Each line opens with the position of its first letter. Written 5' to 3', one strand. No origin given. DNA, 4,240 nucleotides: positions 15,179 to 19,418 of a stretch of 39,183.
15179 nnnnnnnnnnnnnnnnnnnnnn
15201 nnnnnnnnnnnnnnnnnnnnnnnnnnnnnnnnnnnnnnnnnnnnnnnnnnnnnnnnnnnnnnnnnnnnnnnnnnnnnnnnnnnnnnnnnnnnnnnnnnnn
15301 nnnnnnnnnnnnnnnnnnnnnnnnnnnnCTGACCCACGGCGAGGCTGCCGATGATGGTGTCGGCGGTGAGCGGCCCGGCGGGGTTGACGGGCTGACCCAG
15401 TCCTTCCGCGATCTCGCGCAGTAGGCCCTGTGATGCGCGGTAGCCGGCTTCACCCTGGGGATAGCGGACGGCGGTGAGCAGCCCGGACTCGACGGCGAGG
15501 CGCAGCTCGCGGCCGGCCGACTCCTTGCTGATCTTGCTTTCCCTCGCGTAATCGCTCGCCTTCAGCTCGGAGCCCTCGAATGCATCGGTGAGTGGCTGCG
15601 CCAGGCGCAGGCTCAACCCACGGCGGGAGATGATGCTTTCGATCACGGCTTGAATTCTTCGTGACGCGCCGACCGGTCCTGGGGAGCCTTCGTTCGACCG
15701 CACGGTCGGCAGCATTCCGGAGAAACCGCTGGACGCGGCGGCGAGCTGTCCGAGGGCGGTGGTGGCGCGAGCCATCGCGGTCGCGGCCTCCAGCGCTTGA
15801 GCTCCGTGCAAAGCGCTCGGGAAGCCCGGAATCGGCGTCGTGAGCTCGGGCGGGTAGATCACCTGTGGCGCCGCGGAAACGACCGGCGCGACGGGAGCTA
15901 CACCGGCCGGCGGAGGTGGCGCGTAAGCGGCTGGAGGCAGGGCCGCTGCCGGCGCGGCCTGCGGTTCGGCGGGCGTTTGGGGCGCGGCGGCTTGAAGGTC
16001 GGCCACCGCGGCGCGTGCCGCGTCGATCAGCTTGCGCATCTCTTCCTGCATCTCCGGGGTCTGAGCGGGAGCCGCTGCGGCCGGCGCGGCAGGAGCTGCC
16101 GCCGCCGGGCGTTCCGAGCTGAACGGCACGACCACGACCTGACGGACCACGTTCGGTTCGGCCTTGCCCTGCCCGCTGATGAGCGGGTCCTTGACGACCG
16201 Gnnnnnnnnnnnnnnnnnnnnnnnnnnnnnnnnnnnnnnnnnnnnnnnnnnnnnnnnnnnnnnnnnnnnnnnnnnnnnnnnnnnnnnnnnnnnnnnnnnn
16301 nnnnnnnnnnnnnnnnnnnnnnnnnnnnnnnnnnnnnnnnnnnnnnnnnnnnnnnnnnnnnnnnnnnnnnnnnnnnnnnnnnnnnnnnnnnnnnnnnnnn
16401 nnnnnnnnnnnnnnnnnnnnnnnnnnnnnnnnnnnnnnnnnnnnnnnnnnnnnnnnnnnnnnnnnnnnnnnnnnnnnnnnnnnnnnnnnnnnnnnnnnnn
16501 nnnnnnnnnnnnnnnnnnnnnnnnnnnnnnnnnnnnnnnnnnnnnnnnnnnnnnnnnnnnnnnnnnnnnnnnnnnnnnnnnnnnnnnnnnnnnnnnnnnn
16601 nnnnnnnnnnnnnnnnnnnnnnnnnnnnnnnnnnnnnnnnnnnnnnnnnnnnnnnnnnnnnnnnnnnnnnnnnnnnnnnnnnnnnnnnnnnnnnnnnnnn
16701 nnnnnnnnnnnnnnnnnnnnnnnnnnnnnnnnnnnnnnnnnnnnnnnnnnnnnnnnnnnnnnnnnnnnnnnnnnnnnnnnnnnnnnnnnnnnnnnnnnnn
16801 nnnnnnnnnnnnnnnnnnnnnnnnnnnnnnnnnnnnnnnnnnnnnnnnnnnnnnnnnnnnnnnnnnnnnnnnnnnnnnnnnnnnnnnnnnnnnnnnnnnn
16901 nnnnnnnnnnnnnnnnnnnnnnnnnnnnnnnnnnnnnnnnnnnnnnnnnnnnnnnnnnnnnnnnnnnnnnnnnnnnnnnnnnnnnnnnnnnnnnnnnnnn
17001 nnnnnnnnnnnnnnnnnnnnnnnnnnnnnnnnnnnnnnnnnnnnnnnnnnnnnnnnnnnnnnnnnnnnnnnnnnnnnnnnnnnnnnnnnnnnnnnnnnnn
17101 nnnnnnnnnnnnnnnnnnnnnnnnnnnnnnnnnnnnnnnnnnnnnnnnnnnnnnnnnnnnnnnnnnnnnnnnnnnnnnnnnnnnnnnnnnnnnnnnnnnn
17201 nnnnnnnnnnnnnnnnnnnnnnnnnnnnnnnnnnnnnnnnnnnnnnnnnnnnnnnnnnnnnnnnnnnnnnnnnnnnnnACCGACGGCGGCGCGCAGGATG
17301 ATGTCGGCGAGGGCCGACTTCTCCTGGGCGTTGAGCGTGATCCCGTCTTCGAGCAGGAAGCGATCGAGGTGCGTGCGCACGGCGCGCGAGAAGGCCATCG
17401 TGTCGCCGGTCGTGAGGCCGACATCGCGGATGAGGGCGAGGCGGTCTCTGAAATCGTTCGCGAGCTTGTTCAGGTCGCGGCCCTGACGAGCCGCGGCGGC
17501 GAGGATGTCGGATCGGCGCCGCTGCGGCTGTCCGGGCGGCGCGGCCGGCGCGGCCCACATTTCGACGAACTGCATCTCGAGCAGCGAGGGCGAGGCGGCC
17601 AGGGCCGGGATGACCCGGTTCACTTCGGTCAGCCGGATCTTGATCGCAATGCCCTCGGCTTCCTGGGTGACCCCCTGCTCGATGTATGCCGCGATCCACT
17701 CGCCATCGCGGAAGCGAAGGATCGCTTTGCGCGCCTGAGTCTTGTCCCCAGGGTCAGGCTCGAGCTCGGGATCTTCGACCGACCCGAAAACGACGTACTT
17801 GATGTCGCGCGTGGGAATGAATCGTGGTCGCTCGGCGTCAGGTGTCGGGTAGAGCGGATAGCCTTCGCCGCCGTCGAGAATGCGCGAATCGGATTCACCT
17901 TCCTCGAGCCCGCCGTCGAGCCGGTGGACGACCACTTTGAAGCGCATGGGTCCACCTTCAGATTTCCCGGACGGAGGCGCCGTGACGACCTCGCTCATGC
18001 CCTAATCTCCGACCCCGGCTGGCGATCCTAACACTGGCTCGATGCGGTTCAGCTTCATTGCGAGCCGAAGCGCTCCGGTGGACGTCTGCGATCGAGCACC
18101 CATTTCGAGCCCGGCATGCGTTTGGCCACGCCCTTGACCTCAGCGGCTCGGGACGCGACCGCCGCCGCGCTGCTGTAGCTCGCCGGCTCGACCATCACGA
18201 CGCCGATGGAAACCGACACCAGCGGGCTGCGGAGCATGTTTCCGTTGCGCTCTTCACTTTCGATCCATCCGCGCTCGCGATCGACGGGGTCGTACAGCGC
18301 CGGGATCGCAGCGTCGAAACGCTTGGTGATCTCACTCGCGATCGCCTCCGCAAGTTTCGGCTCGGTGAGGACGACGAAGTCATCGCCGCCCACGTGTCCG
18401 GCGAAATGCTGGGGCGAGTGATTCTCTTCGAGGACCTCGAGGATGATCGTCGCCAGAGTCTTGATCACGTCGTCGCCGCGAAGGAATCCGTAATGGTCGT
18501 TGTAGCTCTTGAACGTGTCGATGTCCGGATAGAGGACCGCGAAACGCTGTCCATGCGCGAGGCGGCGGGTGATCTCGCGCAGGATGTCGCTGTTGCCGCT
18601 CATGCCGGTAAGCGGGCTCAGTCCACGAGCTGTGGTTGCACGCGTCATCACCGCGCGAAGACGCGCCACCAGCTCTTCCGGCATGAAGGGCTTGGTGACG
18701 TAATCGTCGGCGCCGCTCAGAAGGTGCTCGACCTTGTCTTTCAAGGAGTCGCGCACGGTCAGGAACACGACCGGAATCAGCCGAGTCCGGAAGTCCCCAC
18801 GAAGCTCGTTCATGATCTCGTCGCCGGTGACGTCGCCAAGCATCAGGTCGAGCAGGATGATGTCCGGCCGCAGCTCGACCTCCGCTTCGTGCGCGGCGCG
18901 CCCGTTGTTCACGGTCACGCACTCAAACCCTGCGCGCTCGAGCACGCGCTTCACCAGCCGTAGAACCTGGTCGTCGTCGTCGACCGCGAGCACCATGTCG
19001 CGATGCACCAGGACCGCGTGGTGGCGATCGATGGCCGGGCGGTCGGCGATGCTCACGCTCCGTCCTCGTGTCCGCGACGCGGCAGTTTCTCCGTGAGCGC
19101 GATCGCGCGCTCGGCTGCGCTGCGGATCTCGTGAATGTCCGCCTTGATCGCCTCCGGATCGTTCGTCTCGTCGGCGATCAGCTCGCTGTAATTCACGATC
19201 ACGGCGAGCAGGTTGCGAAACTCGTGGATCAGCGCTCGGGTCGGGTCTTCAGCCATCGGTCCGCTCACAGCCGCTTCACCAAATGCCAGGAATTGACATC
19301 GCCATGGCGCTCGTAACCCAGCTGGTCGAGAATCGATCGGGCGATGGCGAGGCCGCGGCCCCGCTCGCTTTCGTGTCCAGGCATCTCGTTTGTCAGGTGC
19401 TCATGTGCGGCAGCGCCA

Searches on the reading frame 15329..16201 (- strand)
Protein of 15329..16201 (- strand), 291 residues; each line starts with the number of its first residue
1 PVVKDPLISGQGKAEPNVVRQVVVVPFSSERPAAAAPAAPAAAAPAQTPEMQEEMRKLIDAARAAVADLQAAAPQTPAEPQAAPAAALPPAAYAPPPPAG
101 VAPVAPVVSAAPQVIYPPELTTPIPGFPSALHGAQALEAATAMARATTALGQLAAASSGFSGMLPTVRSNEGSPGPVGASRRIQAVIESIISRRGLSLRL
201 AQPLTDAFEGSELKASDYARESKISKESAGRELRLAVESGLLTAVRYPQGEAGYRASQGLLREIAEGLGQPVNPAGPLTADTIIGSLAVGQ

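Call 73: search_protein_families(library=pfam, proteins=[window:15329-16201:-], max_evalue=5)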
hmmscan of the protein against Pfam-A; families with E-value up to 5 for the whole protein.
window:15329-16201:- (291 aa): 1 family
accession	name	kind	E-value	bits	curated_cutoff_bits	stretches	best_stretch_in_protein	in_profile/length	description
PF05960.17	DUF885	-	4.6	7.2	32.4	1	40-100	277-340/532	Bacterial protein of unknown function (DUF885)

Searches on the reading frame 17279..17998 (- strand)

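Call 73: search_protein_families(library=pfam, proteins=[window:17279-17998:-], max_evalue=5)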
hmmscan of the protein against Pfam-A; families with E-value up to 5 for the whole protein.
window:17279-17998:- (240 aa): 1 family
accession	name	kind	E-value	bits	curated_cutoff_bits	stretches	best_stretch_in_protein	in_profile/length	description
PF22478.1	DUF6982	-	0.0051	17.3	24.5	1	19-117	2-106/134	Family of unknown function (DUF6982)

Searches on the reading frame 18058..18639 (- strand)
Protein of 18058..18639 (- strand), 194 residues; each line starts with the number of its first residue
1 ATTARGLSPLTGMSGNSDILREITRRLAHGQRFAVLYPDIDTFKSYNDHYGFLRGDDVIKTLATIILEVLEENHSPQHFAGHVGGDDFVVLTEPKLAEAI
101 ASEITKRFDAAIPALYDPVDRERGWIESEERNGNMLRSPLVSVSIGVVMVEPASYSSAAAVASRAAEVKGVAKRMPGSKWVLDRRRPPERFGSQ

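Call 79: search_solved_structures(query=window:18058-18639:-, max_evalue=0.01, show_alignments=4)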
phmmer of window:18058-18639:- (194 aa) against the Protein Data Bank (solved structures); distinct sequences matched with E-value up to 0.01: 46.
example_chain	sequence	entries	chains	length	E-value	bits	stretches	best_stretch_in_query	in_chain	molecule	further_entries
8qj3_A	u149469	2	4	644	1.3e-09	41.3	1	29-119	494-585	Ammonium transporter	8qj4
8qpf_A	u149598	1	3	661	1.3e-09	41.2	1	29-119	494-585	Ammonium transporter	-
6eib_A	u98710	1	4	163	1.8e-08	37.5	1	31-108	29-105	Sensory box/GGDEF family protein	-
4urq_U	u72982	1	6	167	2.3e-07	33.9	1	27-101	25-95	DIGUANYLATE CYCLASE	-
4urg_A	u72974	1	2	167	2.4e-07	33.8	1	28-101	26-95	DIGUANYLATE CYCLASE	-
4urs_A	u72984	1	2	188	2.9e-07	33.6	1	27-101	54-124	DIGUANYLATE CYCLASE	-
4yme_A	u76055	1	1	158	3.4e-07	33.4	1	20-110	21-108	sensory box/GGDEF family protein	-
3ign_A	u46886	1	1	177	3.8e-07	33.2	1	22-108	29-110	Diguanylate cyclase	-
4iob_A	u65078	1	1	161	5.1e-07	32.8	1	26-112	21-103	Diguanylate cyclase TpbB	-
6tts_A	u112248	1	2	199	5.3e-07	32.7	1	5-104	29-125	GGDEF diguanylate cyclase DgcB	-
8wcn_A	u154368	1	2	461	6.4e-07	32.5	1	31-113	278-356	Diguanylate cyclase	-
7a7e_A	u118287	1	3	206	7.9e-07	32.2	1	25-112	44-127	Diguanylate cyclase TpbB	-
9t28_A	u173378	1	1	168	8.1e-07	32.1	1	18-106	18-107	diguanylate cyclase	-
3i5b_A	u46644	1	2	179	8.7e-07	32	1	18-106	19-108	WspR response regulator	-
3bre_A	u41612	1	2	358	9.7e-07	31.9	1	18-106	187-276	Probable two-component response regulator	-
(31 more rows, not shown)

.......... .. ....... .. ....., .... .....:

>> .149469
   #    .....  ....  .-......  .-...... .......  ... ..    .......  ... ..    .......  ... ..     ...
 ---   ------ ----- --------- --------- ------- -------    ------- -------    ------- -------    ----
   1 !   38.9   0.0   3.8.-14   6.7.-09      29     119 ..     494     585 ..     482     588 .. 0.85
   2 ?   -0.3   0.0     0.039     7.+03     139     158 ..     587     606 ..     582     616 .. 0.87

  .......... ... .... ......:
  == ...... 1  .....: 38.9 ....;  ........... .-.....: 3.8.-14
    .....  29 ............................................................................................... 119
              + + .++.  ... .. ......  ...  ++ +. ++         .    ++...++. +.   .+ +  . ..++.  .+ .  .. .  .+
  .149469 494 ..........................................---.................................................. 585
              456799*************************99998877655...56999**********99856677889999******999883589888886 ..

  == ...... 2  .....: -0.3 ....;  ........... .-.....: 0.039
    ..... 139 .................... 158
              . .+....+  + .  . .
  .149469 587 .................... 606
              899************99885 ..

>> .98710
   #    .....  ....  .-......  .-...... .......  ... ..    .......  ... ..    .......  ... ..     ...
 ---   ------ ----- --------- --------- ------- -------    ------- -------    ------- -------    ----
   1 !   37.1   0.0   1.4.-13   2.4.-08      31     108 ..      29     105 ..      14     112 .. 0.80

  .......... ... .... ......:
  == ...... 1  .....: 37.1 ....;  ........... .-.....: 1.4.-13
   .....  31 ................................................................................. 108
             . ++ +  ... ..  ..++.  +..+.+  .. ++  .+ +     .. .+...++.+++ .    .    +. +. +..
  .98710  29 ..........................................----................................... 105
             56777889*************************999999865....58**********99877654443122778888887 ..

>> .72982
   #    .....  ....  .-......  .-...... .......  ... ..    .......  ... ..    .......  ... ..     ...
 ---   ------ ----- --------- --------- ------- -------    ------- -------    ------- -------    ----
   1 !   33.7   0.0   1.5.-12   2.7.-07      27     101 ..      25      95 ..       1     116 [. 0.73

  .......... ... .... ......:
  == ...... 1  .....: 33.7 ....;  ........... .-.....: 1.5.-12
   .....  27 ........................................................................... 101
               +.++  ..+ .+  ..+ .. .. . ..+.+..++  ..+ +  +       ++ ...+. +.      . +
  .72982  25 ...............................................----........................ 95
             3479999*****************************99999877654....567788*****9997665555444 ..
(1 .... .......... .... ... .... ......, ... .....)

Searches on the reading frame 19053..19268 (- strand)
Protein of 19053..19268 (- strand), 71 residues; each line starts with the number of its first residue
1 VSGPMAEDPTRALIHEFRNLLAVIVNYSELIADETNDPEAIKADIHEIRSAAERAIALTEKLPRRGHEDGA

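Call 4: search_protein_families(library=pfam, proteins=[window:19053-19268:-], max_evalue=0.01)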
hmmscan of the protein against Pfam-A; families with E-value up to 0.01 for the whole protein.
window:19053-19268:- (71 aa): 1 family
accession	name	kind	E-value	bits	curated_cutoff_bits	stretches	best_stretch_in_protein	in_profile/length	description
PF00512.31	HisKA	-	2.5e-06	27.9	26.9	1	13-62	9-57/66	His Kinase A (phospho-acceptor) domain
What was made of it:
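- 19053..19268 (-): Free-standing HisKA-type DHp hairpin (71 aa from GTG, or 67 aa from ATG 19256). The H-box is LIH(D/E)FRNLL. Pfam HisKA 27.9 bits (call 4).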

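Call 23: search_solved_structures(query=window:19053-19268:-, max_evalue=1, show_alignments=3)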
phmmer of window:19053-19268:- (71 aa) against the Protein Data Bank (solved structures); distinct sequences matched with E-value up to 1: 2.
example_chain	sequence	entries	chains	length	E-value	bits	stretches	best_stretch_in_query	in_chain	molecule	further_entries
3wuq_A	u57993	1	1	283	0.49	14.2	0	16-67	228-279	Cytoplasmic dynein 1 heavy chain 1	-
4uar_A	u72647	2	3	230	0.95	13.2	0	15-62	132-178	Protein CbbY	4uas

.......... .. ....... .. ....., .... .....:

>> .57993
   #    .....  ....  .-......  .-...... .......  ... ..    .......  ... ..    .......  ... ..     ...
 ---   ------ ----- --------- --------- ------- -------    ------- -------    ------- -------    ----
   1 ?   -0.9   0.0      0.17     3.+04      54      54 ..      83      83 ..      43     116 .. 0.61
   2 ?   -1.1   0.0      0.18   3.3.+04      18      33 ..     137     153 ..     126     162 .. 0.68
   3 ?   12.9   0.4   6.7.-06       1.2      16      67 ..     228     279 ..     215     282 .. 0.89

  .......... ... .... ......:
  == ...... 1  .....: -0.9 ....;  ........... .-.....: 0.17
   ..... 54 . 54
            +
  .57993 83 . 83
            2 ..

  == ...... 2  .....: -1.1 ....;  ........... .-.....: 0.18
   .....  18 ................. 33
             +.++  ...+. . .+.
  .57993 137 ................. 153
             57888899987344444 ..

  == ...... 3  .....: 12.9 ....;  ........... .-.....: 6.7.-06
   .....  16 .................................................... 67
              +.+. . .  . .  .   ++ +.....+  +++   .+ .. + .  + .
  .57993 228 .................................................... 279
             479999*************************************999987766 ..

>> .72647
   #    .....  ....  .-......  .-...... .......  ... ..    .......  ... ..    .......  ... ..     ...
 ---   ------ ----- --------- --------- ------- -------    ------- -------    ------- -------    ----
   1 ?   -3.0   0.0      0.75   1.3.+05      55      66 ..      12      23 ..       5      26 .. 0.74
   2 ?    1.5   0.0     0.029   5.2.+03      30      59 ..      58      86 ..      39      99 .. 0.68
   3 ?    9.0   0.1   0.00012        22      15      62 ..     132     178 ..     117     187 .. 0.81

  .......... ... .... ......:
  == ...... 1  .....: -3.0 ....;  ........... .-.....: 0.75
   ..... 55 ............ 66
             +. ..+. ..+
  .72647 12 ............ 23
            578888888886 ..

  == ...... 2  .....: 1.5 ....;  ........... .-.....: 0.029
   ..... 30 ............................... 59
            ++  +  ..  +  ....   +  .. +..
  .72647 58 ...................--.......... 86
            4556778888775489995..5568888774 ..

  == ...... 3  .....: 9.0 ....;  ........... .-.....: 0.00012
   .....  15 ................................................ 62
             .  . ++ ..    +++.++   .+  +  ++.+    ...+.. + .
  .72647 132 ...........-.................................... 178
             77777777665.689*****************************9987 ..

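Call 31: find_homologous_proteins(query=A2, max_evalue=0.001)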
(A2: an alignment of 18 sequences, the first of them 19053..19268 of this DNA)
Query A2 (18 sequences) (71 aa, profile of the alignment): 1463 proteins with E <= 0.001 among 8000 candidates; the best 120 are listed.
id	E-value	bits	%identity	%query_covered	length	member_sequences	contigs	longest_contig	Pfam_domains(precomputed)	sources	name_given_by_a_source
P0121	4.3e-35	137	76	87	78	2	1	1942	PF00512.32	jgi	jgi:signal transduction histidine kinase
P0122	6.3e-35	136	71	89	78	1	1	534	PF00512.32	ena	-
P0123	7.1e-35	136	75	89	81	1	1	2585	PF00512.32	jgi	jgi:signal transduction histidine kinase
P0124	9.4e-35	136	73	89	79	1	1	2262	PF00512.32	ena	-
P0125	1.0e-34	135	71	89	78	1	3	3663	PF00512.32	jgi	jgi:signal transduction histidine kinase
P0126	1.1e-34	135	73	87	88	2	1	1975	PF00512.32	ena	-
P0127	1.2e-34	135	70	89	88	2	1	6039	PF00512.32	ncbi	-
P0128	1.4e-34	135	71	87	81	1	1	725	PF00512.32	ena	-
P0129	1.7e-34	135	74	87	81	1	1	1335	PF00512.32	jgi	jgi:light-regulated signal transduction histidine kinase (bacteriophytochrome)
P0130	2.2e-34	134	68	89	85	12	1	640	PF00512.32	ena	-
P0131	2.2e-34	134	71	89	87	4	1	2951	PF00512.32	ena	-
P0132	2.5e-34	134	73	89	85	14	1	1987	PF00512.32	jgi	jgi:signal transduction histidine kinase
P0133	2.5e-34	134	71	89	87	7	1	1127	PF00512.32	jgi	-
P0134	2.5e-34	134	76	89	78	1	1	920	PF00512.32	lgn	-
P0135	2.9e-34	134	71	89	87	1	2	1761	PF00512.32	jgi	jgi:signal transduction histidine kinase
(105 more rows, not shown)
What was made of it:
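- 19053..19268 (-): More than 1400 stand-alone homologues of 65-90 aa exist (call 31).
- On HisKA histidine kinase: The protein is 71 aa. All 120 listed homologues are 65-90 aa (call 31).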

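Call 74: search_protein_families(library=ncbifam, proteins=[window:19053-19268:-], max_evalue=0.001)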
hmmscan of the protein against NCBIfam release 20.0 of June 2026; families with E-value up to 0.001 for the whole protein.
window:19053-19268:- (71 aa): 3 families
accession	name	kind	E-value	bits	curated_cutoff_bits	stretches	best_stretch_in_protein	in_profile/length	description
NF010076.0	PRK13557.1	subfamily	6.8e-06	24.8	631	1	12-62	169-223/540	histidine kinase famiy protein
NF010411.0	PRK13837.1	equivalog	3.4e-05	22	647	1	15-60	459-504/828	two-component system VirA-like sensor kinase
NF047466.1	hybrid_RR_LvrB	exception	0.00054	19.2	500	1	12-66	158-212/377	hybrid histidine kinase/response regulator LvrB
